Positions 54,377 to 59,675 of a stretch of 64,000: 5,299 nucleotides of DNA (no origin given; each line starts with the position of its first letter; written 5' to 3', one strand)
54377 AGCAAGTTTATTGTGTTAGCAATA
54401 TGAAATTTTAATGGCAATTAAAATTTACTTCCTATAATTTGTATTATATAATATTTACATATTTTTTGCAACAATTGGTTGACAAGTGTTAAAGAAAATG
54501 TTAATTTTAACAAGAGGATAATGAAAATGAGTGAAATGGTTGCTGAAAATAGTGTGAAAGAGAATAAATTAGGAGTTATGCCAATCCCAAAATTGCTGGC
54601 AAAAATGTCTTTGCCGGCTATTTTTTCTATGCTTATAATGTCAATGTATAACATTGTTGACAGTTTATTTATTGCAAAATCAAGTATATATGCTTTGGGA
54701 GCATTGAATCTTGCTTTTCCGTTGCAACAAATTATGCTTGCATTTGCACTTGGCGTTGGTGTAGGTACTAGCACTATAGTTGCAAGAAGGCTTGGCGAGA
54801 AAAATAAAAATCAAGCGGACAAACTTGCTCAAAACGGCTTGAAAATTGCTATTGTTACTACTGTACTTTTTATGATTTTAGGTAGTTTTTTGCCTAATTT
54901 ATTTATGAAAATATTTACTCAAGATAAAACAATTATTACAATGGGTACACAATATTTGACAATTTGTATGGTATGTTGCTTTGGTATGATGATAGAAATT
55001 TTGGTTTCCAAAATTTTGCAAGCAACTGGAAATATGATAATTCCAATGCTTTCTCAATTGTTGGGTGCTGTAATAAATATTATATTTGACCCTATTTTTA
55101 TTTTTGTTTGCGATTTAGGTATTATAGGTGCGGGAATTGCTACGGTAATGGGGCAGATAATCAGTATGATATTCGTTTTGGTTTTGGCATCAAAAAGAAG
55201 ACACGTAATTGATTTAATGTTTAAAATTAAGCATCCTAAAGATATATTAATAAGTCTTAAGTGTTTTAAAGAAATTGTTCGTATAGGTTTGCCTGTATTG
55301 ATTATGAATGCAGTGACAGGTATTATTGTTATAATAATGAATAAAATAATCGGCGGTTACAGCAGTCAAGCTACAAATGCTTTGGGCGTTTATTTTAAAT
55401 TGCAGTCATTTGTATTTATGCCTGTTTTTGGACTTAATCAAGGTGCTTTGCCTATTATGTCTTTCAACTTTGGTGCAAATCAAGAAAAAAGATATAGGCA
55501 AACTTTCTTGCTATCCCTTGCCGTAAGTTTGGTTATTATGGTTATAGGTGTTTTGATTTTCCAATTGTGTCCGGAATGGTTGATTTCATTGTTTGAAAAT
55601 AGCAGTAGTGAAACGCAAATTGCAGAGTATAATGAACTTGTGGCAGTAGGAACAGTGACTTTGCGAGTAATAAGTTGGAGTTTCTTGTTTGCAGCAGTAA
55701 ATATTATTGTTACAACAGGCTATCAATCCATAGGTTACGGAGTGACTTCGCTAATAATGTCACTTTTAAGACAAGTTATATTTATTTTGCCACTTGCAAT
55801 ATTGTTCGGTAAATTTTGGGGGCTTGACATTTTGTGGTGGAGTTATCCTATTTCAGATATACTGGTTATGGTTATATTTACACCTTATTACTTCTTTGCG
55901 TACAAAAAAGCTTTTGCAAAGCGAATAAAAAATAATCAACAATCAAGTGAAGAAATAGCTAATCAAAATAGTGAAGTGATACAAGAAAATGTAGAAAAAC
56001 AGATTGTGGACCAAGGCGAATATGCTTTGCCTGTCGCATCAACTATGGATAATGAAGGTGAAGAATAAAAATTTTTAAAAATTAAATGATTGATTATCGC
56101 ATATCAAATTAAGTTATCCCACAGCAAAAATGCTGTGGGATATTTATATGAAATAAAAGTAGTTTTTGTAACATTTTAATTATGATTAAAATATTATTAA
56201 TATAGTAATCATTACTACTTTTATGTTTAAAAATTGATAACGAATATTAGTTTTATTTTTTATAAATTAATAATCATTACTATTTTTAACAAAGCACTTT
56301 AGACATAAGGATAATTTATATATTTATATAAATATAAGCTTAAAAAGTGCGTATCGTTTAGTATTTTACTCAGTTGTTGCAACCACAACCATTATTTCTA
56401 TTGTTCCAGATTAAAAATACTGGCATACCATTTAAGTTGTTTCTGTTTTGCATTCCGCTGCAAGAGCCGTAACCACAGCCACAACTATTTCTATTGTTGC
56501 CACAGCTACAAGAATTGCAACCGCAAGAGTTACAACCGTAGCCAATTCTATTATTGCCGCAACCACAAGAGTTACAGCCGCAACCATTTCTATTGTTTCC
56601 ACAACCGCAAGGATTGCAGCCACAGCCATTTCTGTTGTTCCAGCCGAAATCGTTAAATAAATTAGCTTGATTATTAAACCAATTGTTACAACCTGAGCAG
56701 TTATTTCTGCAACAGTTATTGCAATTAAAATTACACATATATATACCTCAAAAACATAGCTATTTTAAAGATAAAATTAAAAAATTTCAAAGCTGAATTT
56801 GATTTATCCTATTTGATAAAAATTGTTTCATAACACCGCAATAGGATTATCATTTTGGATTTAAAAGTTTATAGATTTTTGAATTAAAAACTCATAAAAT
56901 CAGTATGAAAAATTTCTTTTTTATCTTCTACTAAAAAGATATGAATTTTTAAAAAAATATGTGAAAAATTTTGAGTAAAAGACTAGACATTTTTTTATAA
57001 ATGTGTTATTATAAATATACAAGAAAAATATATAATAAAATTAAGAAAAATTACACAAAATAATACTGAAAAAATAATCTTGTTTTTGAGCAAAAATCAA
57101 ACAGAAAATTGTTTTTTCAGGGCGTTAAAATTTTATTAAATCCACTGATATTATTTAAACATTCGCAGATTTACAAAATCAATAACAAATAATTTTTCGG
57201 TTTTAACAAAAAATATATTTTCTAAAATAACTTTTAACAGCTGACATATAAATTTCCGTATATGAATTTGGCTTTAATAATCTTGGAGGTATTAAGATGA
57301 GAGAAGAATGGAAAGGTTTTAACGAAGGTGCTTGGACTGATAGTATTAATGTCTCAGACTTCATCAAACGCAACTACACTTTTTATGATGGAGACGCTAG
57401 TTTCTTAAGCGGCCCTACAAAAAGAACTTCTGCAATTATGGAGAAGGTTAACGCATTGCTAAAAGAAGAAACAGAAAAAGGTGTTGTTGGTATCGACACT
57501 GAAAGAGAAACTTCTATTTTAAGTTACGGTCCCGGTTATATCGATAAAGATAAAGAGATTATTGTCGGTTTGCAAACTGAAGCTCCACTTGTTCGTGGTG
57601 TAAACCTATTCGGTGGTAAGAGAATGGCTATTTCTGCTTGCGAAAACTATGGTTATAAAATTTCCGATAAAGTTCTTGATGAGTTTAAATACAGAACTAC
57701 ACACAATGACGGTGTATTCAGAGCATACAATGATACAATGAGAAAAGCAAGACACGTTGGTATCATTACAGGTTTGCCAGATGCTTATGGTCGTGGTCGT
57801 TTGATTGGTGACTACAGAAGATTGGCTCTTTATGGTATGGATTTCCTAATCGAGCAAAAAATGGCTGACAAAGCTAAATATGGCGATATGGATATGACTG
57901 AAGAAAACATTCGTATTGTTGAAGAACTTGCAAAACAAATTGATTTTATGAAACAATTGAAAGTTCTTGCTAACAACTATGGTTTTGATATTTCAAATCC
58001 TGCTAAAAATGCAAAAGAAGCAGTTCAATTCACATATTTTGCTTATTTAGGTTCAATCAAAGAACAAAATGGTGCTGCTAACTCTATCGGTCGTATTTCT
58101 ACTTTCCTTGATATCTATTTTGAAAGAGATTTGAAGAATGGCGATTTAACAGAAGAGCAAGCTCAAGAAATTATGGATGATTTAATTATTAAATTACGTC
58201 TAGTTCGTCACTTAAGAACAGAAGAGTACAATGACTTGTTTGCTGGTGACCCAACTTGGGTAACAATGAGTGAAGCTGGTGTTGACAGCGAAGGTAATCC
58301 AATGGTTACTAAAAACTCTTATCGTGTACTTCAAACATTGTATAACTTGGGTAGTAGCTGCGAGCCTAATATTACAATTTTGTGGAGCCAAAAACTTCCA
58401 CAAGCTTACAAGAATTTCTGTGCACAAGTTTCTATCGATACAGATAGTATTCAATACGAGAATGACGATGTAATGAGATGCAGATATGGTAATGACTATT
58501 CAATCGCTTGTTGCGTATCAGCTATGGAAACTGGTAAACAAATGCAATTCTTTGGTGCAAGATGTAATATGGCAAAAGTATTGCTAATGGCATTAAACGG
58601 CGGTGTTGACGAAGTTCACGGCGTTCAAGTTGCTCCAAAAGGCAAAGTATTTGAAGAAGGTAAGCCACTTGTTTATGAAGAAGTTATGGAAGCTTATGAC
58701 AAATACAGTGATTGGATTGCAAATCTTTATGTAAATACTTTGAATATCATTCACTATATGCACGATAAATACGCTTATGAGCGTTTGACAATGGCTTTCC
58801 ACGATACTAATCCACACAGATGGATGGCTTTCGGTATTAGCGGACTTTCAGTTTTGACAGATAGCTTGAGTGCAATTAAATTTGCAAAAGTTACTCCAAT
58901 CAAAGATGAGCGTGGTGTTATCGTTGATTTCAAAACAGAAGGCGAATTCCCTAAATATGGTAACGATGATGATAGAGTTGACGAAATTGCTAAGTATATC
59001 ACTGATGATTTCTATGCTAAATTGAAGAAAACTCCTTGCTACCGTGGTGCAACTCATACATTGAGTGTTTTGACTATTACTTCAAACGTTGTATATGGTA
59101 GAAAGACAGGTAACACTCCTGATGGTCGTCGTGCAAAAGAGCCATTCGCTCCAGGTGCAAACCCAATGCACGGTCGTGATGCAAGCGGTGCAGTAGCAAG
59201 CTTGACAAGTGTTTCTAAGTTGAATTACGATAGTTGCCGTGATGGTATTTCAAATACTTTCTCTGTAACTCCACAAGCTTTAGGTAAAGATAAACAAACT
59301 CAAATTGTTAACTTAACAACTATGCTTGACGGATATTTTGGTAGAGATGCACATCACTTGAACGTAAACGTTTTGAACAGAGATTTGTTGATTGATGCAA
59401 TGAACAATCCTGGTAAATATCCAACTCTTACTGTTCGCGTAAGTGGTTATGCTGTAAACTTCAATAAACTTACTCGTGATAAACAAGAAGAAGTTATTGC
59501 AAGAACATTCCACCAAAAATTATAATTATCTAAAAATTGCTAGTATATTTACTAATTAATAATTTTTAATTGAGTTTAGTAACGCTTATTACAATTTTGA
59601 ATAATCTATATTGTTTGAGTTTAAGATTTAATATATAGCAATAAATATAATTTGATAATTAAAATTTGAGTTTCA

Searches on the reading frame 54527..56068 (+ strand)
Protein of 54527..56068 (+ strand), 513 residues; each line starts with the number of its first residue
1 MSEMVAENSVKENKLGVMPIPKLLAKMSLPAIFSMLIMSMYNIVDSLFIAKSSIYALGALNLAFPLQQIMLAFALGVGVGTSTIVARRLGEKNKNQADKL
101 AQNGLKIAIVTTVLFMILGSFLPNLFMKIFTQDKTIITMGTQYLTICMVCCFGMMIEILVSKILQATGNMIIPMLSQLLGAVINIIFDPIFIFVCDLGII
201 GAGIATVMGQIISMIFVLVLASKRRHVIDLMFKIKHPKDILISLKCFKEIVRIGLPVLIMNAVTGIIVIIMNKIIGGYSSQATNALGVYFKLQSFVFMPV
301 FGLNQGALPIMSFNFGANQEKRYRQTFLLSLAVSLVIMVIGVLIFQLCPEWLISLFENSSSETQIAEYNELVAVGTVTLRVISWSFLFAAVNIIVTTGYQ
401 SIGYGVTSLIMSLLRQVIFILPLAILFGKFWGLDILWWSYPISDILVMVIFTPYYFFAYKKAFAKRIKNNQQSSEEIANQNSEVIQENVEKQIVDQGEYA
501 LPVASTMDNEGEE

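Call 14: search_protein_families(library=pfam, proteins=[window:54527-56068:+])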
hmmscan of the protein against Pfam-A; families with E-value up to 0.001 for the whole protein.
window:54527-56068:+ (513 aa): 1 family
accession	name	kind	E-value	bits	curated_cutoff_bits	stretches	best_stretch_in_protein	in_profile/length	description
PF01554.23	MatE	-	1.3e-47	161.9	24.9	2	30-190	1-161/161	MatE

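Call 15: find_homologous_proteins(query=window:54527-56065:+, max_evalue=1e-30)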
Query window:54527-56065:+ (513 aa): 7225 proteins with E <= 1e-30 among 8000 candidates; the best 120 are listed.
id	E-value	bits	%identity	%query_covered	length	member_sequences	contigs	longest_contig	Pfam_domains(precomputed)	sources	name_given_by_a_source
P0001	0.0e+0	1088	100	100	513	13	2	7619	PF01554.24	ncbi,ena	-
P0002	8.6e-245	832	77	100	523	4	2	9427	PF01554.24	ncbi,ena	-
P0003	4.6e-241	819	76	100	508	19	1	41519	PF01554.24,PF03023.20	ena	-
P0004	3.4e-237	807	75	100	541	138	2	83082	PF01554.24,PF03023.20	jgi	-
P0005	4.5e-237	806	75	99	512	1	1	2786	PF01554.24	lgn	-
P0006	8.9e-237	805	74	100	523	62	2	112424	PF01554.24,PF03023.20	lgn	-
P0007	1.3e-236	805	77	95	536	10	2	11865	PF01554.24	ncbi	-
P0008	1.2e-234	798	74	100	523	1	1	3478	PF01554.24,PF03023.20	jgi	-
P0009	1.4e-233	795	75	100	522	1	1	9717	PF01554.24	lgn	-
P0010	9.9e-232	789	73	100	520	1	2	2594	PF01554.24,PF03023.20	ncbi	-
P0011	8.7e-228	776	78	91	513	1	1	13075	PF01554.24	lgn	-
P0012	2.4e-220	751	71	100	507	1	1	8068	PF01554.24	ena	-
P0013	1.2e-211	722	67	99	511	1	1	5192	PF01554.24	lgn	-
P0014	4.9e-211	720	73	90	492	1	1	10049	PF01554.24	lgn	-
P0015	2.7e-202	691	65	99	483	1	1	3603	PF01554.24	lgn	-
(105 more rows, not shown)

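Call 18: find_encoding_contigs(protein=P0003, flank=4000, max_places=3)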
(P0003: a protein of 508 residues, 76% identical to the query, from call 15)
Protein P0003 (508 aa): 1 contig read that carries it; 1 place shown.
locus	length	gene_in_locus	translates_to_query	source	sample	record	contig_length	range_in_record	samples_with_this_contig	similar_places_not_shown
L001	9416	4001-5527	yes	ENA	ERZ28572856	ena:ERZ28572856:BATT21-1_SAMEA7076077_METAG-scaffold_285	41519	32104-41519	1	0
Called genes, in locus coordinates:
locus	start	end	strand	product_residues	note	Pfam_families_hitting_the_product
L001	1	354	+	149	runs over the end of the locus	PF01925:TauE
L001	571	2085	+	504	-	PF02541:Ppx-GppA, PF21447:Ppx-GppA_III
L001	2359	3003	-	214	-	-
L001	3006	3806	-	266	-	PF07934:OGG_N, PF00730:HhH-GPD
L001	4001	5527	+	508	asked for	PF03023:MurJ (weak), PF01554:MatE, PF03023:MurJ (weak), PF01554:MatE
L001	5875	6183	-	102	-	-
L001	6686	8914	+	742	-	PF02901:PFL-like, PF01228:Gly_radical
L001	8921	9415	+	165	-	?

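Call 19: find_encoding_contigs(protein=P0004, flank=4000, max_places=3)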
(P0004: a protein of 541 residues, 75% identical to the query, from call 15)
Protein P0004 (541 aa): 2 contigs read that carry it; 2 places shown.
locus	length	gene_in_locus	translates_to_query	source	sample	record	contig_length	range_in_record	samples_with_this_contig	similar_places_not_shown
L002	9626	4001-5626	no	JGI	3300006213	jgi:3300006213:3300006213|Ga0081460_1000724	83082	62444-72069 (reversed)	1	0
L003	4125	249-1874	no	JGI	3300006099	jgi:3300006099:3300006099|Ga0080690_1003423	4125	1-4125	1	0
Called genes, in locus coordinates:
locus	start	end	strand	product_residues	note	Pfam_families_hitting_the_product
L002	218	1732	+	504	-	PF02541:Ppx-GppA, PF21447:Ppx-GppA_III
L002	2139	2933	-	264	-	-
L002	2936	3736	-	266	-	PF07934:OGG_N, PF00730:HhH-GPD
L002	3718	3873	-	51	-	-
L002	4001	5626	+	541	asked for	PF01554:MatE, PF03023:MurJ (weak), PF01554:MatE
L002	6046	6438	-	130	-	-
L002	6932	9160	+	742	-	PF02901:PFL-like, PF01228:Gly_radical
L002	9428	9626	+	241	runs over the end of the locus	PF13353:Fer4_12, PF04055:Radical_SAM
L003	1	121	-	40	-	?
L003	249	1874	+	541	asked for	PF01554:MatE, PF03023:MurJ (weak), PF01554:MatE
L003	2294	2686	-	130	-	-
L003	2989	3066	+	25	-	-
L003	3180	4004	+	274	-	PF02901:PFL-like, PF00486:Trans_reg_C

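Call 20: find_encoding_contigs(protein=P0006, flank=4000, max_places=3)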
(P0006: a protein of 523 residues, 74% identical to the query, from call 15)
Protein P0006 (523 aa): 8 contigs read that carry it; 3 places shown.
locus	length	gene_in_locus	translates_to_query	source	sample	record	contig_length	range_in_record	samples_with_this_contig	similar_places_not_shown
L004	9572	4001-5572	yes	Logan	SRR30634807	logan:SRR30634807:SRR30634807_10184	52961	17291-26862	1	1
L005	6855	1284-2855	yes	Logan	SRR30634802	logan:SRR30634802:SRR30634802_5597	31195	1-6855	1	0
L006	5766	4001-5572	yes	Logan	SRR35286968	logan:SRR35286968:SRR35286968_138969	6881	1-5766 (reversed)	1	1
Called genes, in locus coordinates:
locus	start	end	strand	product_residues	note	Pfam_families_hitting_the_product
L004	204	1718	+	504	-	PF02541:Ppx-GppA, PF21447:Ppx-GppA_III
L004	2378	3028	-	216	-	-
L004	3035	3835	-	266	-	PF07934:OGG_N, PF00730:HhH-GPD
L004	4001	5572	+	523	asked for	PF03023:MurJ (weak), PF01554:MatE, PF03023:MurJ (weak), PF01554:MatE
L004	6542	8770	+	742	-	PF02901:PFL-like, PF01228:Gly_radical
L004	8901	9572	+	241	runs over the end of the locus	PF13353:Fer4_12, PF04055:Radical_SAM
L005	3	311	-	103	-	?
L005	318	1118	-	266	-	PF07934:OGG_N, PF00730:HhH-GPD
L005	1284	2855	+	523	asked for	PF03023:MurJ (weak), PF01554:MatE, PF03023:MurJ (weak), PF01554:MatE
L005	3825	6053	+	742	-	PF02901:PFL-like, PF01228:Gly_radical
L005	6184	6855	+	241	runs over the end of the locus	PF13353:Fer4_12, PF04055:Radical_SAM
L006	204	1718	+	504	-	PF02541:Ppx-GppA, PF21447:Ppx-GppA_III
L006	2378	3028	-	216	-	-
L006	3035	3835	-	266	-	PF07934:OGG_N, PF00730:HhH-GPD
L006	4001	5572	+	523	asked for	PF03023:MurJ (weak), PF01554:MatE, PF03023:MurJ (weak), PF01554:MatE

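Call 24: find_encoding_contigs(protein=P0001, flank=6000, max_places=4)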
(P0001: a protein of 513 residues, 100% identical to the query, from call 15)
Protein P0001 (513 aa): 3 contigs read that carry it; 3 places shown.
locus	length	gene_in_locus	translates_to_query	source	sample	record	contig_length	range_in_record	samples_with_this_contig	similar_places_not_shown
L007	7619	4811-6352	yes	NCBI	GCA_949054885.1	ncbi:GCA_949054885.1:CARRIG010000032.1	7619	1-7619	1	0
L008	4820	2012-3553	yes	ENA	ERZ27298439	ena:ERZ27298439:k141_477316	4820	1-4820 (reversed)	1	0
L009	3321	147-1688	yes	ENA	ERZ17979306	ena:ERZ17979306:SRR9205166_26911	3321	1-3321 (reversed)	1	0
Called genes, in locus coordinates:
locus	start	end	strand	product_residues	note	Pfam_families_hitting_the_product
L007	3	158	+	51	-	?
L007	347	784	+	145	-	PF01925:TauE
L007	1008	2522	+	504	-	PF02541:Ppx-GppA, PF21447:Ppx-GppA_III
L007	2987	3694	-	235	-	-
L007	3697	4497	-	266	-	PF07934:OGG_N, PF00730:HhH-GPD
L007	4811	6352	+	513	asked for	PF01554:MatE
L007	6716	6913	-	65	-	-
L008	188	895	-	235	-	-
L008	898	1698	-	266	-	PF07934:OGG_N, PF00730:HhH-GPD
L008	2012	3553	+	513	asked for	PF01554:MatE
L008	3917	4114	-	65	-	-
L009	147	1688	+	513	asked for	PF01554:MatE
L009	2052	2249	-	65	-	-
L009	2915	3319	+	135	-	?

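Call 25: find_encoding_contigs(protein=P0002, flank=4000, max_places=3)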
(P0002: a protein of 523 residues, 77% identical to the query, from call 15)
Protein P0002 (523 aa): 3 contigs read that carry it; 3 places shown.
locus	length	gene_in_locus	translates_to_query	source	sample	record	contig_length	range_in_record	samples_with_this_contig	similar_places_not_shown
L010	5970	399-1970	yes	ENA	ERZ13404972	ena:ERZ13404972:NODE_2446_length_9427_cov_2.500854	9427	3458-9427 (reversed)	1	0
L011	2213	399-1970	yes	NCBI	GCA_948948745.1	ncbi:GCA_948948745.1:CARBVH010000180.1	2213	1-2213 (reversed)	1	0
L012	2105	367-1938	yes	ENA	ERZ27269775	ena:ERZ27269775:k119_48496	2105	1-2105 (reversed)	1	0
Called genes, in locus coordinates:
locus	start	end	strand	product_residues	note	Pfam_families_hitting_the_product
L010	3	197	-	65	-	?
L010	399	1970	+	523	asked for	PF01554:MatE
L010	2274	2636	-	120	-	-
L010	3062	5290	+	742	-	PF02901:PFL-like, PF01228:Gly_radical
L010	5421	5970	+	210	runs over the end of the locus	PF04055:Radical_SAM, PF13353:Fer4_12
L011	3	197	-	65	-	?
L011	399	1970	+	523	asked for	PF01554:MatE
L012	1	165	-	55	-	?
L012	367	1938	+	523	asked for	PF01554:MatE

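Call 26: find_encoding_contigs(protein=P0007, flank=4000, max_places=3)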
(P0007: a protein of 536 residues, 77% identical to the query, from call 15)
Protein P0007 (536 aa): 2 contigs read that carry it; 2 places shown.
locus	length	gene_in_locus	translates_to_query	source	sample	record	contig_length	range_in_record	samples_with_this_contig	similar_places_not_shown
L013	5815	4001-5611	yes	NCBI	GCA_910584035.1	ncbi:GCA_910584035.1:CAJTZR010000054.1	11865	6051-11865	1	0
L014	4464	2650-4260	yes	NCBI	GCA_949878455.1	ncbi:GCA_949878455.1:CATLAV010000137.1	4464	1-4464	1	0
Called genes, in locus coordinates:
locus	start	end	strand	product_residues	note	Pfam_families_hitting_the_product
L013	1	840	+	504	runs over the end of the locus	PF02541:Ppx-GppA, PF21447:Ppx-GppA_III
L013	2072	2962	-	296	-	-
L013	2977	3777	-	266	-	PF07934:OGG_N, PF00730:HhH-GPD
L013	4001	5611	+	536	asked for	PF01554:MatE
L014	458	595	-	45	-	-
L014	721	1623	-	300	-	-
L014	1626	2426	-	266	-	PF07934:OGG_N, PF00730:HhH-GPD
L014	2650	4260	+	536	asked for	PF01554:MatE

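Call 78: find_encoding_contigs(protein=P0121, flank=1200, max_places=10)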
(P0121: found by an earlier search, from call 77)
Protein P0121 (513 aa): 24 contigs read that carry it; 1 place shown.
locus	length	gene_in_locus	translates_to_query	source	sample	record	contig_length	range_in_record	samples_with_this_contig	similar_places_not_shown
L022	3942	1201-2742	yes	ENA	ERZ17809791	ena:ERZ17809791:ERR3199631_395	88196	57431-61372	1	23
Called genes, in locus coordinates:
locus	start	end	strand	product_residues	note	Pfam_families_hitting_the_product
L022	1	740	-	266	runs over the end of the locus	PF07934:OGG_N, PF00730:HhH-GPD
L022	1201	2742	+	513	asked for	PF01554:MatE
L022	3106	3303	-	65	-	-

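Call 80: find_encoding_contigs(protein=P0125, flank=1200, max_places=10)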
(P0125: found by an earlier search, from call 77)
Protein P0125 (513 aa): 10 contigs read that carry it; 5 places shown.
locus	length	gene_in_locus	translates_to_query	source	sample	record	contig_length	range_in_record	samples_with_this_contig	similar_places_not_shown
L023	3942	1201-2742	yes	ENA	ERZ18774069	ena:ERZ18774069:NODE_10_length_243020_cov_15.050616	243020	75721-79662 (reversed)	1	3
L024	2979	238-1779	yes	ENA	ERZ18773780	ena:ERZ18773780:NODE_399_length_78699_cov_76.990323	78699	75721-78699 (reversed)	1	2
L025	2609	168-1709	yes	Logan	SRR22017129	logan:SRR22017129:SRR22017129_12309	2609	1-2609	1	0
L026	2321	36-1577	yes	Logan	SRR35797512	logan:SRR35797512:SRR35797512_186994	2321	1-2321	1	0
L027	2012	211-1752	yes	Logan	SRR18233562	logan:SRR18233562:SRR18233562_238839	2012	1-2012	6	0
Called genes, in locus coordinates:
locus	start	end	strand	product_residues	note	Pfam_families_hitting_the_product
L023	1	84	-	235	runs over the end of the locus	-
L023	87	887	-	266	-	PF07934:OGG_N, PF00730:HhH-GPD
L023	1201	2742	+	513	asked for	PF01554:MatE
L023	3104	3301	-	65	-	-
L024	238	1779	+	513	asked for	PF01554:MatE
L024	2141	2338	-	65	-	-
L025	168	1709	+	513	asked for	PF01554:MatE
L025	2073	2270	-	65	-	-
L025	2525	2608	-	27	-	?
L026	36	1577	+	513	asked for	PF01554:MatE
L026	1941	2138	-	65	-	-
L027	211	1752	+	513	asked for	PF01554:MatE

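Call 81: find_encoding_contigs(protein=P0124, flank=1200, max_places=10)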
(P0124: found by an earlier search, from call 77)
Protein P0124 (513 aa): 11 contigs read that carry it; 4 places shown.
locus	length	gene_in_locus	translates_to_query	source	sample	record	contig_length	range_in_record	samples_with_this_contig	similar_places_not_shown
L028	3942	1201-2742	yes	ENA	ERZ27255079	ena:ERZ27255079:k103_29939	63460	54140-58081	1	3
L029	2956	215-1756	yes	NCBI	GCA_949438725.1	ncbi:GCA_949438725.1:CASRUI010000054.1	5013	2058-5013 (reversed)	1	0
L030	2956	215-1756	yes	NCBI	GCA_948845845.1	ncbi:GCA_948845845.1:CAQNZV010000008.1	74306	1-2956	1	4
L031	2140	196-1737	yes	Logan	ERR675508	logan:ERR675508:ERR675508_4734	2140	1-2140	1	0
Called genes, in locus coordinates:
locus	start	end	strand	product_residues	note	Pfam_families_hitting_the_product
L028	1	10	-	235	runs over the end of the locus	-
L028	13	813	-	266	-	PF07934:OGG_N, PF00730:HhH-GPD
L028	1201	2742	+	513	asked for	PF01554:MatE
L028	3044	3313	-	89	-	-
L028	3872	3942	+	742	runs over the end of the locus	PF02901:PFL-like, PF01228:Gly_radical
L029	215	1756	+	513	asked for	PF01554:MatE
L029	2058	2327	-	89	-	-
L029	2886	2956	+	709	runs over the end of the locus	?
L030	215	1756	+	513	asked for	PF01554:MatE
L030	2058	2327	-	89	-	-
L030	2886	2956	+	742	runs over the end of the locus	PF02901:PFL-like, PF01228:Gly_radical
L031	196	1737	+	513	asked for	PF01554:MatE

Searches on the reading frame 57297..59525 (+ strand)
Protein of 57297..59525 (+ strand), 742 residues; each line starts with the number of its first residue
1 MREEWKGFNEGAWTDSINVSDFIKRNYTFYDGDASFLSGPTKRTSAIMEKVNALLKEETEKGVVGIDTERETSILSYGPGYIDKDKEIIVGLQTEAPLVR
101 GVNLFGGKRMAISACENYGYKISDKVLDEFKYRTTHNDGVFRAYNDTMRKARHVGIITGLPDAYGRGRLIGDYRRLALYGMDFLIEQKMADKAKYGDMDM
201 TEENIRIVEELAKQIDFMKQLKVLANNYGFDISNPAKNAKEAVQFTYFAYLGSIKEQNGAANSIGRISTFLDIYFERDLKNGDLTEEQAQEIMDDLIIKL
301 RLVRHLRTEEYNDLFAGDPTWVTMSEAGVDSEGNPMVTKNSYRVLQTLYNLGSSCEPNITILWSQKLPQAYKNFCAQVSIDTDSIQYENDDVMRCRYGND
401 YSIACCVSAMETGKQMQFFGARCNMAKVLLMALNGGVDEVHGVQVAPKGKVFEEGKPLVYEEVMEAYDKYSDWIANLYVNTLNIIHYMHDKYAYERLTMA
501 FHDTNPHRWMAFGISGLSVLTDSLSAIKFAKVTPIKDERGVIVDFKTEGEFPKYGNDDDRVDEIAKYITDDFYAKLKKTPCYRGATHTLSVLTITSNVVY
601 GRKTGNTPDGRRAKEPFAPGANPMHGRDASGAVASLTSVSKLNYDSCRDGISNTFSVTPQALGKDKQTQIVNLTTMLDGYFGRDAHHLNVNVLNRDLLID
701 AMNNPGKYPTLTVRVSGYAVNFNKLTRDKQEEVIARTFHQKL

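Call 14: search_protein_families(library=pfam, proteins=[window:57297-59525:+])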
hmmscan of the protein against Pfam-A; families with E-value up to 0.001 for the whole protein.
window:57297-59525:+ (742 aa): 2 families
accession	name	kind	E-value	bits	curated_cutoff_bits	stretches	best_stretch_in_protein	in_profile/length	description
PF02901.20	PFL-like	-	4.4e-193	643.9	24.3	1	15-601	3-647/647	Pyruvate formate lyase-like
PF01228.26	Gly_radical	-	5.3e-36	123.8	22.2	1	617-723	1-106/106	Glycine radical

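Call 77: list_cluster_members(proteins=[P0001, window:57297-59522:+, L019:2879-3487:-])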
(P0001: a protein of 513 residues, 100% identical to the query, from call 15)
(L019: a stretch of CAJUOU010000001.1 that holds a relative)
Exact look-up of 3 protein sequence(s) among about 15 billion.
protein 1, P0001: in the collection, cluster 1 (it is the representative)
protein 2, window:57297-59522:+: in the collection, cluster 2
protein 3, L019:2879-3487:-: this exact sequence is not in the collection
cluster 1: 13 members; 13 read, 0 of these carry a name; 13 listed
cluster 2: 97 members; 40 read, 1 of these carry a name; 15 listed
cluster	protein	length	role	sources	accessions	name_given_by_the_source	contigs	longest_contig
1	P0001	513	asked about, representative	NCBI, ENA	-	-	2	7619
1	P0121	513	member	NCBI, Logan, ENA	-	-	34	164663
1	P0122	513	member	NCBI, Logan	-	-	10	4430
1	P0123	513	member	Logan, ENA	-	-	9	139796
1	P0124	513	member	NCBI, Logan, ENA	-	-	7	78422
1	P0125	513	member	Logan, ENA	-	-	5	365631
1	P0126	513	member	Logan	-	-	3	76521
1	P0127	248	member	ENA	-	-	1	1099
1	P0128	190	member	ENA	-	-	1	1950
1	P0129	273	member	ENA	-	-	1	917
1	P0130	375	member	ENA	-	-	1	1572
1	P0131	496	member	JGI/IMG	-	-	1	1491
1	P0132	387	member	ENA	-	-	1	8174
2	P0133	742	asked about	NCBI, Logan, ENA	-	-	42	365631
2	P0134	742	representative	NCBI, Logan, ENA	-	-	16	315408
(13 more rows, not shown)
